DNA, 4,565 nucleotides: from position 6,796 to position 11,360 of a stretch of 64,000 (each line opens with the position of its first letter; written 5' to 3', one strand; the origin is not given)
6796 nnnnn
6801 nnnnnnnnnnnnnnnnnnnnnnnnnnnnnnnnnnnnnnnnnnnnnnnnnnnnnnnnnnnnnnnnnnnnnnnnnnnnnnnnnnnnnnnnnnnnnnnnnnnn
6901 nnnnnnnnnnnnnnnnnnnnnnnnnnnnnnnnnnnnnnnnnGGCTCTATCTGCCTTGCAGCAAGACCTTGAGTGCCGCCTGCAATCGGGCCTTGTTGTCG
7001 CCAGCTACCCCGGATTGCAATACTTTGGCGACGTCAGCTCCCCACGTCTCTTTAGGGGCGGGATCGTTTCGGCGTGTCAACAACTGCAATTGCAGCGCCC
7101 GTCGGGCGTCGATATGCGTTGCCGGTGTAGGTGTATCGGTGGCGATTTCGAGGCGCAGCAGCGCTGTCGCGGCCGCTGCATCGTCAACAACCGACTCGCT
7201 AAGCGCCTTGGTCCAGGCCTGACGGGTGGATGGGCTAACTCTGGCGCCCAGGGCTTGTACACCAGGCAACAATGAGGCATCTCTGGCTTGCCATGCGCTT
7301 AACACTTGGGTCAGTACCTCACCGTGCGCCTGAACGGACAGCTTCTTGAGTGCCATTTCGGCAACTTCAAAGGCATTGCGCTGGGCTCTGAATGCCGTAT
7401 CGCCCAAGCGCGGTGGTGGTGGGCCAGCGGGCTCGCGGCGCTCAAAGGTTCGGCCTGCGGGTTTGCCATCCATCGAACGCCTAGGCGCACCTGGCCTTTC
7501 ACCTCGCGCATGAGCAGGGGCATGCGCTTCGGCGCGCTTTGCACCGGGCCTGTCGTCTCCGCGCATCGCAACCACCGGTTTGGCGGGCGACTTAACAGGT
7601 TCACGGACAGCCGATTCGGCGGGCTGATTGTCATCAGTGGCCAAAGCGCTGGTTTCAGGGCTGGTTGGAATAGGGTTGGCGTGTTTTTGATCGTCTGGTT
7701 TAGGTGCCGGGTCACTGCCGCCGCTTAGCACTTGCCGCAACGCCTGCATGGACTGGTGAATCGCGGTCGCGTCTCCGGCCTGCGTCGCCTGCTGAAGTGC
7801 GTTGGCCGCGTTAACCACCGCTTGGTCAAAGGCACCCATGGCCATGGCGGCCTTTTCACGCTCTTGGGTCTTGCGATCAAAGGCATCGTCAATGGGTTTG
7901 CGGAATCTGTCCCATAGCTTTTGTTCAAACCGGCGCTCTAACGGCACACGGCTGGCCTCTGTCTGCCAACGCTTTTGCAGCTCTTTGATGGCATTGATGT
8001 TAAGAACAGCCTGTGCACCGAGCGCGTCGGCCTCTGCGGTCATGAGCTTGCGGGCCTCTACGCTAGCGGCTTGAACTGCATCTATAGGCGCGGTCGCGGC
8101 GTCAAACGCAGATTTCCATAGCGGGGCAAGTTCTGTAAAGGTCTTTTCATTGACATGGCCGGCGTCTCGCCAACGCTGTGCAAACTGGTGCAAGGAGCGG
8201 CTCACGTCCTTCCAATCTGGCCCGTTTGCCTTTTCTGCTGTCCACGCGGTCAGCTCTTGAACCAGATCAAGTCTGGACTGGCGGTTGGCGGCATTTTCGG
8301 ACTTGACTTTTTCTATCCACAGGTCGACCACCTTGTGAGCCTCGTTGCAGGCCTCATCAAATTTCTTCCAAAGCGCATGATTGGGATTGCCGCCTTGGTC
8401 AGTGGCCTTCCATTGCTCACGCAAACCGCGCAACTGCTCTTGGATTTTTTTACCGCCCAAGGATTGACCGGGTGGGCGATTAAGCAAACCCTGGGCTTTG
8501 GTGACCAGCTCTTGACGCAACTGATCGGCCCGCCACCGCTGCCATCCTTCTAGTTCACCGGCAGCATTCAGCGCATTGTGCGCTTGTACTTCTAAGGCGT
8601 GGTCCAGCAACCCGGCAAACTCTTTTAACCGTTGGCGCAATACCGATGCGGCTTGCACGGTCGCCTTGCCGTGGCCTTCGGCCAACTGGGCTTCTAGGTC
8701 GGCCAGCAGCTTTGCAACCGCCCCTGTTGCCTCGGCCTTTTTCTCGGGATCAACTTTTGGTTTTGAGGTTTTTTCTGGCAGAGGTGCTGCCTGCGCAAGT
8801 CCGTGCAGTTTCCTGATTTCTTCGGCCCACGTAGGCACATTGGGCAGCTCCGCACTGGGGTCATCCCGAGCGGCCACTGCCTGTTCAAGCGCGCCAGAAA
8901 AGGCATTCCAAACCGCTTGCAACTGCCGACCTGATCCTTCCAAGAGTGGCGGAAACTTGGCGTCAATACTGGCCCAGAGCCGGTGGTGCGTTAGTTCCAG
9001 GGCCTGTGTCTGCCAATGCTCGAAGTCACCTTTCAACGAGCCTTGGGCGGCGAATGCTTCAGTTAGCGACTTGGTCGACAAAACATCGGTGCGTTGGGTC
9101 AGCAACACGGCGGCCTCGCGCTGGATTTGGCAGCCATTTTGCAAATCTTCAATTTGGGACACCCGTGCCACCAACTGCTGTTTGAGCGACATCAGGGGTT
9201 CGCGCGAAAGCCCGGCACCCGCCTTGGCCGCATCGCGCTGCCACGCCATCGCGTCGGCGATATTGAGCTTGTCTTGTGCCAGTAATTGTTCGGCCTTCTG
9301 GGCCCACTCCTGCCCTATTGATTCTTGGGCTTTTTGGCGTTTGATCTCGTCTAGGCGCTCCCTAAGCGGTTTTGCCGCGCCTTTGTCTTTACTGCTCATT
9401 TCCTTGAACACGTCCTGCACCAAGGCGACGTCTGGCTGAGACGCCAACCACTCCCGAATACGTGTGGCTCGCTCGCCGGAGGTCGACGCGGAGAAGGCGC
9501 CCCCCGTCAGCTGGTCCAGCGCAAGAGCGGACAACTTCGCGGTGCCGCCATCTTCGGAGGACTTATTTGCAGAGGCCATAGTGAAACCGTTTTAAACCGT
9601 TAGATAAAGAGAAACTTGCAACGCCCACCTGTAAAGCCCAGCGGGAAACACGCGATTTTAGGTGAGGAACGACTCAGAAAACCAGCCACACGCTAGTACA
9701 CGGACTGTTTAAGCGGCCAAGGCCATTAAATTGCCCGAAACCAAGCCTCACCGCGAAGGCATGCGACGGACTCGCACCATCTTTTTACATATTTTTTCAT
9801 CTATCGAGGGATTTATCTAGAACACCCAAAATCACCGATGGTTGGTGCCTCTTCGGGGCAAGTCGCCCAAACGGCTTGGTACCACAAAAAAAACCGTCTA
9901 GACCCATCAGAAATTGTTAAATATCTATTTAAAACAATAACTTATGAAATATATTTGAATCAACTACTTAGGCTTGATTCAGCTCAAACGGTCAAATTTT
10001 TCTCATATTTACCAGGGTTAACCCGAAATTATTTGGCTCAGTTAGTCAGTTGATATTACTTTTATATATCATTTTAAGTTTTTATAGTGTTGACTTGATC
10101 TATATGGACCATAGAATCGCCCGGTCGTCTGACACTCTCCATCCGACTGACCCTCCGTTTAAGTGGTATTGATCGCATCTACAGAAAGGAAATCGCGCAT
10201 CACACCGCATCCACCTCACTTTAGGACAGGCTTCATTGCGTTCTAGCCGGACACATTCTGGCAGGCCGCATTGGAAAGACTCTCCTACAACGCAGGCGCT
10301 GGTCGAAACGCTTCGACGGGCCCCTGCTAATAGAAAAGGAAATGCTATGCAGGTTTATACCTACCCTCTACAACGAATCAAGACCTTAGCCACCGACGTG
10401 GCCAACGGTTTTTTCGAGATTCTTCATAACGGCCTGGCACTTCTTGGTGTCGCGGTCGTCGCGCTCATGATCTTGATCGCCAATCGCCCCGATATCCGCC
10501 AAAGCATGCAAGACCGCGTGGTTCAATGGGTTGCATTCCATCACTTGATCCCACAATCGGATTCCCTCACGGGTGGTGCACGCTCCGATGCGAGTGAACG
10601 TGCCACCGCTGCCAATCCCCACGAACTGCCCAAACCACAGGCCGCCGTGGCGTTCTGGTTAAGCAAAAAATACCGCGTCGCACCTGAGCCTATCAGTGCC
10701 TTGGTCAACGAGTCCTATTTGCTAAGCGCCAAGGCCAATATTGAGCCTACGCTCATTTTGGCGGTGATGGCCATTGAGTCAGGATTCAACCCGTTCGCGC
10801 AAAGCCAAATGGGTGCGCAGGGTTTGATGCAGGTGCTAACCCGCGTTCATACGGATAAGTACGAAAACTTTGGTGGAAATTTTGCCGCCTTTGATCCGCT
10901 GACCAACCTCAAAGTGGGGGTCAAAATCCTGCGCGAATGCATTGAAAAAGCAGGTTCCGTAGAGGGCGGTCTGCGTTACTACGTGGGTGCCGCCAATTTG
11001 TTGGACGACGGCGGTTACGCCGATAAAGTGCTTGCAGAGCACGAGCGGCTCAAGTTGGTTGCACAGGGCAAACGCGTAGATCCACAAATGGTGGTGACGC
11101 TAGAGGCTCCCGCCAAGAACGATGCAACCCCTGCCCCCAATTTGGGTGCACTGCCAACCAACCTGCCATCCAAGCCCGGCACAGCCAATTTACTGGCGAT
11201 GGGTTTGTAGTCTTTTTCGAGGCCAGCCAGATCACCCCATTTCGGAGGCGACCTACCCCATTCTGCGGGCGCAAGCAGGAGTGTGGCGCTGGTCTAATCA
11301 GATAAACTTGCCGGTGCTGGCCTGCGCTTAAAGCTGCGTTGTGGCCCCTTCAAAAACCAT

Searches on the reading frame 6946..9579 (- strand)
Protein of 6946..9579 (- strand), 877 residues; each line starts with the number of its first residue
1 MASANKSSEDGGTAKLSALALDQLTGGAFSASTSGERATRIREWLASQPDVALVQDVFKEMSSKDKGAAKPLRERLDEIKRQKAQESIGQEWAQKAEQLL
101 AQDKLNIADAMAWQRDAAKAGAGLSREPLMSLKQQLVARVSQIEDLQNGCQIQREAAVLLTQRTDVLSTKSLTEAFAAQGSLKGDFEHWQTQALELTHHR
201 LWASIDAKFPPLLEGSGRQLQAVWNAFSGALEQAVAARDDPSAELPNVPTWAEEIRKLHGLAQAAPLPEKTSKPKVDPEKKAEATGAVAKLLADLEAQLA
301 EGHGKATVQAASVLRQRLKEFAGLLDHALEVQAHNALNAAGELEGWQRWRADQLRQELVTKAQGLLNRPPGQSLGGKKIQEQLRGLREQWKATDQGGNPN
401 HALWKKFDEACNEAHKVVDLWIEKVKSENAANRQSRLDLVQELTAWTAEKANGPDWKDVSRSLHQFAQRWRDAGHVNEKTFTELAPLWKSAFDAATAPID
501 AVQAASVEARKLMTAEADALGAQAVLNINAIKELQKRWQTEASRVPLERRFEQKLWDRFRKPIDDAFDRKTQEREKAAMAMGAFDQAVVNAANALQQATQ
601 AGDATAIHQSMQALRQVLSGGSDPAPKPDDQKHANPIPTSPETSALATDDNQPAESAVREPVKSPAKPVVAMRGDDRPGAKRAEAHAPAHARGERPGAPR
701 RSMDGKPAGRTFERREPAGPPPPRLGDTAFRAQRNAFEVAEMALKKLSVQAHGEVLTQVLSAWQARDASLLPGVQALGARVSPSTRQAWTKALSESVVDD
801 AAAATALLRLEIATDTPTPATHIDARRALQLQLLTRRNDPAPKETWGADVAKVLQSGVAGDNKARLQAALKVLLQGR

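Call 30: search_protein_families(library=pfam, proteins=[window:6946-9579:-], max_evalue=0.001)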
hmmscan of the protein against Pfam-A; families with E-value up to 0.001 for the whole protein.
window:6946-9579:- (877 aa): 1 family
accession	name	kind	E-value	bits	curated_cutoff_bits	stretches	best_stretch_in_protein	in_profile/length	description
PF03993.17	DUF349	-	6.2e-15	55.7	23.9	1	402-479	1-75/75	Domain of Unknown Function (DUF349)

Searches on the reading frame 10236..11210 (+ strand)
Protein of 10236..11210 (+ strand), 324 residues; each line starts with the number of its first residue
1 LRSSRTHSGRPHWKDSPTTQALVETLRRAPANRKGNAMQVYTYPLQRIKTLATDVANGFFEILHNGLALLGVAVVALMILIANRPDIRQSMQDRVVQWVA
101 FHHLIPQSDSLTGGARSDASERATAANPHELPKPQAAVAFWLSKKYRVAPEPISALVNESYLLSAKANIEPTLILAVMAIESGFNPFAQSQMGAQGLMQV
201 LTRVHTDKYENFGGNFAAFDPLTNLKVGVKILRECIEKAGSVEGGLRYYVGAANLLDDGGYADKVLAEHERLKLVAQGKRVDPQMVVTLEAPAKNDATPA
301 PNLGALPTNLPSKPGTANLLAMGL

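Call 30: search_protein_families(library=pfam, proteins=[window:10236-11210:+], max_evalue=0.001)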
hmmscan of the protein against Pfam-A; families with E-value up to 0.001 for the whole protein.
window:10236-11210:+ (324 aa): 1 family
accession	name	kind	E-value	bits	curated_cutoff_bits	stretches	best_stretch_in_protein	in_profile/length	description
PF01464.25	SLT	-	9.3e-16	57.9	21.3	1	165-242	8-87/117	Transglycosylase SLT domain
